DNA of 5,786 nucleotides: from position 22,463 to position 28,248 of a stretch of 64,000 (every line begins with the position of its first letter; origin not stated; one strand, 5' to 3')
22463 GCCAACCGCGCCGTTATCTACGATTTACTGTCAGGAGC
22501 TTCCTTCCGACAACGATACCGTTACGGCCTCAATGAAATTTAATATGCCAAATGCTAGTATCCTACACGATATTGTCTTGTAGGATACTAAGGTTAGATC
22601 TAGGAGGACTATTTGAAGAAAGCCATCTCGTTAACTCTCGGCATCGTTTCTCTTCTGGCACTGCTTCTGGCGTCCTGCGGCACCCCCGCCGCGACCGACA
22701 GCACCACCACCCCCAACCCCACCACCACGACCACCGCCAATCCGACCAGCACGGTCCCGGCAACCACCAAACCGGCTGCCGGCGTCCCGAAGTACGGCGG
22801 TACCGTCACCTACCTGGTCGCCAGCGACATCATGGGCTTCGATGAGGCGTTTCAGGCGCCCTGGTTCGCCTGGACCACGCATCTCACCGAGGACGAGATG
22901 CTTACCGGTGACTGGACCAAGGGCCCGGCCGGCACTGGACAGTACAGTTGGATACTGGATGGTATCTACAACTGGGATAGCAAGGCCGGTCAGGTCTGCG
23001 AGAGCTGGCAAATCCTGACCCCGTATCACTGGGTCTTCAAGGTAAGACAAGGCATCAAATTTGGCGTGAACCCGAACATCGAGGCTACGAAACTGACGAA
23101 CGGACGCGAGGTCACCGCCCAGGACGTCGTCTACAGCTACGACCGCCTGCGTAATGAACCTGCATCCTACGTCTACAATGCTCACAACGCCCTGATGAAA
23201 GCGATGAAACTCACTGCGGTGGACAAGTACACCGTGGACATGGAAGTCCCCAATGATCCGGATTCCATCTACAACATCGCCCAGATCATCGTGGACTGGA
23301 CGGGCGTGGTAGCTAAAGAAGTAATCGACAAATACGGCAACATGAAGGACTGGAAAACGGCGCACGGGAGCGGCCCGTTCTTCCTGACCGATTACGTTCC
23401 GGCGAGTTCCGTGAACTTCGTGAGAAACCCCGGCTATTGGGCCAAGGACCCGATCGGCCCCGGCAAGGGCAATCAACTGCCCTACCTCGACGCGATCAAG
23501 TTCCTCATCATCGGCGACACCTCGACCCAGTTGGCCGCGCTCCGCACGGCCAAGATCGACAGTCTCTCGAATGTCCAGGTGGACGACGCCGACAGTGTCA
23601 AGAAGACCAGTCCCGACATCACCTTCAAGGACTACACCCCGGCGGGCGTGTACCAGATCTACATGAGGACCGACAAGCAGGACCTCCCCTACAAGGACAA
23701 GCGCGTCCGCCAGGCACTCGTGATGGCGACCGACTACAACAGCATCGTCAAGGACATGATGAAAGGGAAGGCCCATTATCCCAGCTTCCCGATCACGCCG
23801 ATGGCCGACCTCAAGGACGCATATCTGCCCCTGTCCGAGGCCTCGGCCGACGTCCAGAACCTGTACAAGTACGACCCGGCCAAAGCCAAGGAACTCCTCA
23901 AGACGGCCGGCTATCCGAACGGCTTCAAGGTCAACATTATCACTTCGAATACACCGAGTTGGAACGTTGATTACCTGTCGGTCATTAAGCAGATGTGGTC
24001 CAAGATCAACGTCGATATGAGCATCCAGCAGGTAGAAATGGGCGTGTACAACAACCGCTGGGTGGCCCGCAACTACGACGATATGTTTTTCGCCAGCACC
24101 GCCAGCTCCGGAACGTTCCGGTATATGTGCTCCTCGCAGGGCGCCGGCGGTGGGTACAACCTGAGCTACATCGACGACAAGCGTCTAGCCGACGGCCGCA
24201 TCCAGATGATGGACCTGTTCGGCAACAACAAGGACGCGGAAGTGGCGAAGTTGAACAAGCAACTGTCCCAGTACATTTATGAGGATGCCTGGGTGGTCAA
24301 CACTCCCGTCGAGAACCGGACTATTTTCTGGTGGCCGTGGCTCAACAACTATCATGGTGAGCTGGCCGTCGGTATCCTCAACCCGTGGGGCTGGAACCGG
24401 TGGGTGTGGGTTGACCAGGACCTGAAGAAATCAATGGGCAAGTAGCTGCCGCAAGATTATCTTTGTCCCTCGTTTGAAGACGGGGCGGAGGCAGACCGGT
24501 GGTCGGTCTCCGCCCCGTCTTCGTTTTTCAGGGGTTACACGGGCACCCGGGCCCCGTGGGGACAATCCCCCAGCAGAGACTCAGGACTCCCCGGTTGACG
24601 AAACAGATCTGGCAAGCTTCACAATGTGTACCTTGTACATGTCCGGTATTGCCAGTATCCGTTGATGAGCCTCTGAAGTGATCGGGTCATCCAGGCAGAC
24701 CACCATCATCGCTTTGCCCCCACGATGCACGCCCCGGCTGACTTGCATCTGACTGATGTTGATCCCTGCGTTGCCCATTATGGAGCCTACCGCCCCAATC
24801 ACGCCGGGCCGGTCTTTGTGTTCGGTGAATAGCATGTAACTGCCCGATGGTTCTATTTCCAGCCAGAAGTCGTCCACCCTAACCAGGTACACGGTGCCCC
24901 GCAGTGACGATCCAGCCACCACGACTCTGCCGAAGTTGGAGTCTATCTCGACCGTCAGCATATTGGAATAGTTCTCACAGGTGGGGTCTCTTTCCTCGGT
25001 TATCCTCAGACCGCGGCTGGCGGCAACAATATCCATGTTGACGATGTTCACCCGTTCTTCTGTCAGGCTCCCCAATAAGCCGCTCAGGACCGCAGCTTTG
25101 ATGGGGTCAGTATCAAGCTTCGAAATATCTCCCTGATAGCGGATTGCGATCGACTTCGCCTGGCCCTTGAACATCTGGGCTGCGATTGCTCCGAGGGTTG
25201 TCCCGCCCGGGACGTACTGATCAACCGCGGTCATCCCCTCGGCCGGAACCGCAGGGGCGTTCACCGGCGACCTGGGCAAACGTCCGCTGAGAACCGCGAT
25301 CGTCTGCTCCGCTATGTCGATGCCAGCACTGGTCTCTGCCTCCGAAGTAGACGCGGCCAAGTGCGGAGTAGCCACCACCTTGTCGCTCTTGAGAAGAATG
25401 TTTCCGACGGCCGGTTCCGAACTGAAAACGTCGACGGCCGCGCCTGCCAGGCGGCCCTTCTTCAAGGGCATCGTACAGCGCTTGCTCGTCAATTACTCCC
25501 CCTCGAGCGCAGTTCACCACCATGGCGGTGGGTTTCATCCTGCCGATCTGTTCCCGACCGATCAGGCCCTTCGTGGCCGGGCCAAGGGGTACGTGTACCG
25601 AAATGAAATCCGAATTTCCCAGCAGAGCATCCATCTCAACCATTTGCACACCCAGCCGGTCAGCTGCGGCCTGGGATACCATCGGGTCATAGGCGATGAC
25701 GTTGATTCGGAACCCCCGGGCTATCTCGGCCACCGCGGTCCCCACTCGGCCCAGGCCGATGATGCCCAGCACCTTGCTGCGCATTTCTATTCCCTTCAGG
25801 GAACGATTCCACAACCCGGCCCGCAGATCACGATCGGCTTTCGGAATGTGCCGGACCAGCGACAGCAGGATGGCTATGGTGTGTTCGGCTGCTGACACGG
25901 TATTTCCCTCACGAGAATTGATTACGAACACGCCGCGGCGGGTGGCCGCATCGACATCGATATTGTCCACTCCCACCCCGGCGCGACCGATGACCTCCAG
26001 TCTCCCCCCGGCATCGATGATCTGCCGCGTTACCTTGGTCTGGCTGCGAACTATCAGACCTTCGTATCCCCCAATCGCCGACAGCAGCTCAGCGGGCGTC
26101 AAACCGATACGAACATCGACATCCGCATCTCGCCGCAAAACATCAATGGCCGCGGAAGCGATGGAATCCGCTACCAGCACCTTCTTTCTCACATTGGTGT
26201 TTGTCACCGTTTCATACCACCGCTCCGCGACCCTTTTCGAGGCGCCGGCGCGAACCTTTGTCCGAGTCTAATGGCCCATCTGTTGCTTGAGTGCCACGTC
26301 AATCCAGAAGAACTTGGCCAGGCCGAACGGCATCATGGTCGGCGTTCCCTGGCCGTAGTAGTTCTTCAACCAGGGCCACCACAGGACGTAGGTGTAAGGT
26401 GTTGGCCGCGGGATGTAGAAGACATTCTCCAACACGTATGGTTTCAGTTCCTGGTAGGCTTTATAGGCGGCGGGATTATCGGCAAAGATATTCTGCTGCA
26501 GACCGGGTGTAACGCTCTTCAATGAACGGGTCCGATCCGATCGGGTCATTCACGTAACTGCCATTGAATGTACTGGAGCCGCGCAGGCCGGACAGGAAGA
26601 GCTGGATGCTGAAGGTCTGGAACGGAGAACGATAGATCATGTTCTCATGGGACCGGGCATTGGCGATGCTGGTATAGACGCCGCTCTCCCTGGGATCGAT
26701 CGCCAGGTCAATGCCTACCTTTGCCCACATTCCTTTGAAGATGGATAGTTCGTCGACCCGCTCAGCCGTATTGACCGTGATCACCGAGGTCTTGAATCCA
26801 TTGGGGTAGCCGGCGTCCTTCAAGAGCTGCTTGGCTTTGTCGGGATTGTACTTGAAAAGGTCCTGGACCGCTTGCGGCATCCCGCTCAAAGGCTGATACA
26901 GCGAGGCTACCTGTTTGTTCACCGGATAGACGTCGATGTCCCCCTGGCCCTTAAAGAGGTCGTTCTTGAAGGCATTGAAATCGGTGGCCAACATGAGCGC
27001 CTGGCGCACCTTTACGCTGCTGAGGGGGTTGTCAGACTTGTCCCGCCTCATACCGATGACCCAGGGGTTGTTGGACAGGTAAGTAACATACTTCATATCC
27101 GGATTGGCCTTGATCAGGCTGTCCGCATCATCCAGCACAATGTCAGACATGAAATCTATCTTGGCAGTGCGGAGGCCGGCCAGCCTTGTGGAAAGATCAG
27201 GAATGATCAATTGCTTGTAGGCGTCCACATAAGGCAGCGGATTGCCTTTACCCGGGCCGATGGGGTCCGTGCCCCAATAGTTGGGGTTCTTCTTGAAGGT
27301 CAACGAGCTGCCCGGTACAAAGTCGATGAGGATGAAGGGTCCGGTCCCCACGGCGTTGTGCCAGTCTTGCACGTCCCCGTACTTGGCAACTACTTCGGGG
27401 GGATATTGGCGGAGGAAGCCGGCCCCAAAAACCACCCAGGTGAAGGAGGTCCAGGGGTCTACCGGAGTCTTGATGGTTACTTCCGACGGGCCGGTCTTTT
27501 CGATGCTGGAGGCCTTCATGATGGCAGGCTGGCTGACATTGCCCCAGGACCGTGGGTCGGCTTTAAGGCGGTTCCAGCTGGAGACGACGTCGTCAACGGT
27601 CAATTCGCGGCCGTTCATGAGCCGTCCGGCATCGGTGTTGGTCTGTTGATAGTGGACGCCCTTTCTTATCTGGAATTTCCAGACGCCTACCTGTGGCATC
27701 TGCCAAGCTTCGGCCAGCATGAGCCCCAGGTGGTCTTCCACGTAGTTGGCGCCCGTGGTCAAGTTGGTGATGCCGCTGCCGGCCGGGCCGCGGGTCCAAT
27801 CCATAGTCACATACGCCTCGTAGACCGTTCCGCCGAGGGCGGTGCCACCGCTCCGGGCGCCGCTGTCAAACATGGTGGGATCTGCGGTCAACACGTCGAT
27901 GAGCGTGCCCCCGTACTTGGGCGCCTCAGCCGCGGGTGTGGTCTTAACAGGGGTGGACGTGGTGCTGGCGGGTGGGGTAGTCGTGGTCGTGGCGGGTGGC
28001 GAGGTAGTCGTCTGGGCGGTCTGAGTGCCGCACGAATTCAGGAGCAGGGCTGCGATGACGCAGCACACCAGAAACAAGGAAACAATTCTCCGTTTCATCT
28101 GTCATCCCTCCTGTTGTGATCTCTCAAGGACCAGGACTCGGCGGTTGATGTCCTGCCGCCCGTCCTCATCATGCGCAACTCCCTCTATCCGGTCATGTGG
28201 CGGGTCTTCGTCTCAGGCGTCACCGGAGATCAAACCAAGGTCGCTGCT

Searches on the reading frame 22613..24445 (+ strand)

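Call 37: search_protein_families(library=pfam, proteins=[window:22613-24445:+], max_evalue=0.00001)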
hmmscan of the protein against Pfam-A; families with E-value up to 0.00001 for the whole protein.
window:22613-24445:+ (610 aa): 1 family
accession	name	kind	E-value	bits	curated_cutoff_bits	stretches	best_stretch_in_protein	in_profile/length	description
PF00496.27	SBP_bac_5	-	7.3e-59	200.2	32.4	1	127-500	5-351/368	Bacterial extracellular solute-binding proteins, family 5 Middle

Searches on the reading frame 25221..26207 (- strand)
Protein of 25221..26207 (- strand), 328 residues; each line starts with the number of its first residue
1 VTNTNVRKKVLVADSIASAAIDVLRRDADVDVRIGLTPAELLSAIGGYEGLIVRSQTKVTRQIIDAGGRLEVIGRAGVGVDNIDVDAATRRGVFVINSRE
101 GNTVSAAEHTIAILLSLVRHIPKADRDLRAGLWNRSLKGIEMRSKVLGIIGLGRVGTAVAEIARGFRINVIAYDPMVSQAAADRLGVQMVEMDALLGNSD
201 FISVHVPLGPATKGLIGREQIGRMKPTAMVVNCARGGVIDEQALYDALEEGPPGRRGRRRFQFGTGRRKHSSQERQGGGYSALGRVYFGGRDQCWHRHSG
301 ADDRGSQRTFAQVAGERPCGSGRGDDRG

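Call 37: search_protein_families(library=pfam, proteins=[window:25221-26207:-], max_evalue=0.00001)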
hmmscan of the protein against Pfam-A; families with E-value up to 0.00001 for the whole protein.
window:25221-26207:- (328 aa): 2 families
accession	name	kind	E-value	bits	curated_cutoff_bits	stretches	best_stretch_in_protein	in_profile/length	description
PF02826.25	2-Hacid_dh_C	-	4.1e-46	157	25.1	1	111-251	1-144/178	D-isomer specific 2-hydroxyacid dehydrogenase, NAD binding domain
PF00389.36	2-Hacid_dh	-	1.2e-27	96.7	24.6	1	10-191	1-103/134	D-isomer specific 2-hydroxyacid dehydrogenase, catalytic domain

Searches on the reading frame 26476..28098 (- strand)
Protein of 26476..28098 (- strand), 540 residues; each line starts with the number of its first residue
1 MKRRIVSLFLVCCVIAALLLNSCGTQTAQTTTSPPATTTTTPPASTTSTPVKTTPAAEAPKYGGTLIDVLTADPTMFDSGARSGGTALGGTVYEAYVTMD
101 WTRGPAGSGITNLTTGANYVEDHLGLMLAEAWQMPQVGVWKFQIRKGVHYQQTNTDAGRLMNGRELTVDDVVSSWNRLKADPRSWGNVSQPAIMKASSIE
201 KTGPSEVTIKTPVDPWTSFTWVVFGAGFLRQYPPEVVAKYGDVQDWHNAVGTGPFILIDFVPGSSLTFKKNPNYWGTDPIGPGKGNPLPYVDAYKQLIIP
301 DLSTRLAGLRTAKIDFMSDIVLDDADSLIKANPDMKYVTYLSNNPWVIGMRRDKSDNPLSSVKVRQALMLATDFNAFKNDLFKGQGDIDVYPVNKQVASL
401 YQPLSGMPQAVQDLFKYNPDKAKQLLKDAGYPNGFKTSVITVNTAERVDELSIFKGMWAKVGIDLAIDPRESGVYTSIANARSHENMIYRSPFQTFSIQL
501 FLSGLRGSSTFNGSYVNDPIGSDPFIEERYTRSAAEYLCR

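Call 37: search_protein_families(library=pfam, proteins=[window:26476-28098:-], max_evalue=0.00001)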
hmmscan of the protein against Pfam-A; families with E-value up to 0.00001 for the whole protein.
window:26476-28098:- (540 aa): 1 family
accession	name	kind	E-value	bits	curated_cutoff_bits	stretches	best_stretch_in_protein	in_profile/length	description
PF00496.27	SBP_bac_5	-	2e-53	182.3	32.4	1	127-489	5-344/368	Bacterial extracellular solute-binding proteins, family 5 Middle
